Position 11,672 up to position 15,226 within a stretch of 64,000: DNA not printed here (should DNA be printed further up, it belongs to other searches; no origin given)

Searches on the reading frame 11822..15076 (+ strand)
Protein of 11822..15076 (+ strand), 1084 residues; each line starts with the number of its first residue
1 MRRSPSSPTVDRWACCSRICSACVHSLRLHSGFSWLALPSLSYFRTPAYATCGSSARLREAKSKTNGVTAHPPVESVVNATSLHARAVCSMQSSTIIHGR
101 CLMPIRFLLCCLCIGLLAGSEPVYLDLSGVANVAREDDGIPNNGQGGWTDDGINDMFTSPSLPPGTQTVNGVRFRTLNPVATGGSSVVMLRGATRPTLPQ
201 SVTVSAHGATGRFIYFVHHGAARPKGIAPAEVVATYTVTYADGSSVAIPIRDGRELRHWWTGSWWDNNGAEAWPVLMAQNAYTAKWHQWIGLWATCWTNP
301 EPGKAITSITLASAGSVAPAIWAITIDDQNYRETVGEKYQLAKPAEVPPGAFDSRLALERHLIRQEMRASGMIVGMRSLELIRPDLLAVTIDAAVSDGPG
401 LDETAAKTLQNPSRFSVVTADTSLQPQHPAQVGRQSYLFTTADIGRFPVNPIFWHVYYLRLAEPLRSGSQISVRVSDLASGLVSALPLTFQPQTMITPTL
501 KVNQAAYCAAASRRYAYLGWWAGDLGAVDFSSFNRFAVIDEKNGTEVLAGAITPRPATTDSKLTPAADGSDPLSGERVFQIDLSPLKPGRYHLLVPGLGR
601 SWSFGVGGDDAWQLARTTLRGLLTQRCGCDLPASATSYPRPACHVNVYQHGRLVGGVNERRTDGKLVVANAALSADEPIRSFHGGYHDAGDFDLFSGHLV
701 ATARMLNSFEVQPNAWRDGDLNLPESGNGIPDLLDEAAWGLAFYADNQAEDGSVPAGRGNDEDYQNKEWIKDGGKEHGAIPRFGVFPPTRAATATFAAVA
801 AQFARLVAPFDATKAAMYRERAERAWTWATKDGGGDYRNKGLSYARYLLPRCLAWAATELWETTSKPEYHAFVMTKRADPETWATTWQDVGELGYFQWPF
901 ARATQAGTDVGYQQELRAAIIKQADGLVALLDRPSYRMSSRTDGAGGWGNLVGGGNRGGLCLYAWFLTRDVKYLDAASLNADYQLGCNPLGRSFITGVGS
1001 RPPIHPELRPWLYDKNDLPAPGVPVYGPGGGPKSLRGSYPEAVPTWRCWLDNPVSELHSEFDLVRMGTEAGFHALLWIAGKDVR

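Call 15: search_protein_families(library=pfam, proteins=[window:11822-15076:+])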
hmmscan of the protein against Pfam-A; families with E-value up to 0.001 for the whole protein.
window:11822-15076:+ (1084 aa): 2 families
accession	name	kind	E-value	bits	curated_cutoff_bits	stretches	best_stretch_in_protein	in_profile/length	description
PF00759.25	Glyco_hydro_9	-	3.8e-38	132.4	27.7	1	616-1051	6-422/444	Glycosyl hydrolase family 9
PF02927.20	CelD_N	-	4.7e-06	27.7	24.6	1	498-599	4-85/86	Cellulase N-terminal ig-like domain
